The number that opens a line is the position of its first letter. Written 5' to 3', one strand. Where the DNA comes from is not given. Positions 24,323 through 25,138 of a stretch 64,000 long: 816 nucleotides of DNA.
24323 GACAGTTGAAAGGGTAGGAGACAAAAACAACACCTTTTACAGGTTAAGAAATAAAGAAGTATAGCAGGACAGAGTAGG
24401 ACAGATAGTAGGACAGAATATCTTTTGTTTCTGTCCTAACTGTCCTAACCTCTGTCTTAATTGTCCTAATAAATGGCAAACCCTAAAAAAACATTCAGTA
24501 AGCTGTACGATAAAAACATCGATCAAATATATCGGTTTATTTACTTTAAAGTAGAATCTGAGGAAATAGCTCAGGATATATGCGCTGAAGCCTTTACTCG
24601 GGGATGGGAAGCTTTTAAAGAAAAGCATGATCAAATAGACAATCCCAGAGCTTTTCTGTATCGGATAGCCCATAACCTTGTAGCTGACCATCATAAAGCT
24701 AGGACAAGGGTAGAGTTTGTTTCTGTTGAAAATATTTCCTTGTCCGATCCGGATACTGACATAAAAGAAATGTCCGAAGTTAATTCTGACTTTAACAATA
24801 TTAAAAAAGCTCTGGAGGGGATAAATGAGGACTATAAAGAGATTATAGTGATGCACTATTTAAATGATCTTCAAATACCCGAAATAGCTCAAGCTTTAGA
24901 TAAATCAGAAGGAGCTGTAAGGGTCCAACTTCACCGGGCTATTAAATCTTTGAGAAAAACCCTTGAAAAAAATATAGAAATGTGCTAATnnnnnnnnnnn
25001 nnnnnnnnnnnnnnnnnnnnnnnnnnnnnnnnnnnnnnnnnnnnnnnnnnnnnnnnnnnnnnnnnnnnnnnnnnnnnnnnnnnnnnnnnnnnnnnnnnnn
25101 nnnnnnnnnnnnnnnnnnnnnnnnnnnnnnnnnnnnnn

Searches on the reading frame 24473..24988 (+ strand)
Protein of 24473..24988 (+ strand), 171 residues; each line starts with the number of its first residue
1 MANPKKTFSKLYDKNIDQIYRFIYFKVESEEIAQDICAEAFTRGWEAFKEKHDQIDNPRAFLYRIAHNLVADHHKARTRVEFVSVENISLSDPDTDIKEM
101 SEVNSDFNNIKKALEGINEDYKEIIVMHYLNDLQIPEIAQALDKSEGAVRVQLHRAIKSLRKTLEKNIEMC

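Call 6: search_protein_families(library=pfam, proteins=[window:24473-24988:+], max_evalue=0.01)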
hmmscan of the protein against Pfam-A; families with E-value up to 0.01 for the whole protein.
window:24473-24988:+ (171 aa): 3 families
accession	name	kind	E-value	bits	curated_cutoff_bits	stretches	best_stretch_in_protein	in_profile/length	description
PF08281.18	Sigma70_r4_2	-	1.3e-14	54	25.7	1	109-160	3-54/54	Sigma-70, region 4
PF04542.20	Sigma70_r2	-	1.3e-10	41.3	24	1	11-79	1-70/71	Sigma-70 region 2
PF04545.22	Sigma70_r4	-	8.3e-10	38.5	24.1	1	113-162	1-50/50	Sigma-70, region 4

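Call 7: search_protein_families(library=ncbifam, proteins=[window:24473-24988:+], max_evalue=0.01)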
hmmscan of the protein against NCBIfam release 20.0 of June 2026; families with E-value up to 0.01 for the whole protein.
window:24473-24988:+ (171 aa): 110 families (the best 25 are shown)
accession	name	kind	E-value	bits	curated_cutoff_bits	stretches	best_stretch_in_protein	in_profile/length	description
TIGR02952.1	Sig70_famx2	equivalog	4.8e-32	111.2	206.45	1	5-164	10-170/170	ECF subfamily RNA polymerase sigma factor, BldN family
TIGR02937.1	sigma70-ECF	superfamily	4.9e-25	88.1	42.9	1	8-164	3-165/165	sigma-70 family RNA polymerase sigma factor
NF058625.1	sigma_PG0214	equivalog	1.5e-24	86.7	130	1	6-167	4-164/170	GFO_1088 family ECF-type sigma factor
TIGR02985.1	Sig70_bacteroi1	subfamily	7e-24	84.9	126.4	1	7-164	2-162/162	RNA polymerase sigma-70 factor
TIGR02983.1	SigE-fam_strep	subfamily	1.5e-22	80.2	141.55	1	4-166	4-160/162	SigE family RNA polymerase sigma factor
TIGR02954.1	Sig70_famx3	hypoth_equivalog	5.1e-22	78.4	188.5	1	4-166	14-169/170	RNA polymerase sigma-70 factor, TIGR02954 family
NF007220.0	PRK09639.1-5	equivalog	7.5e-22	78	260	1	6-167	3-167/181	RNA polymerase sigma factor SigX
NF007227.0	PRK09645.1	subfamily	8.5e-21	74.6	202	1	6-166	13-172/177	sigma-70 family RNA polymerase sigma factor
NF009171.0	PRK12518.1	equivalog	1.1e-18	67.7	208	1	5-166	26-186/191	RNA polymerase sigma factor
TIGR02950.1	SigM_subfam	subfamily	1.5e-18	67.1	147.95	1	9-164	3-158/159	RNA polymerase sigma factor, SigM family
NF007230.0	PRK09648.1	subfamily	2e-18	66.8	209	1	27-167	55-192/195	RNA polymerase sigma factor ShbA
NF009166.1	PRK12513.1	equivalog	2.1e-18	66.7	206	1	6-166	22-188/193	RNA polymerase sigma factor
NF053879.1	RNAPolSigSigVBac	equivalog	3.1e-18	66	190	1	6-167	4-158/160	RNA polymerase sigma factor SigV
NF006930.0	PRK09415.1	subfamily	9e-18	64.7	198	1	6-166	16-177/179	RNA polymerase factor sigma C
NF004113.0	PRK05602.1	equivalog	9.7e-18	64.5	208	1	4-167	43-204/211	RNA polymerase sigma factor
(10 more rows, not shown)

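Call 12: find_encoding_contigs(protein=window:24473-24988:+, flank=10000)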
Protein window:24473-24988:+ (171 aa): no gene with exactly this product is on record in the collection.
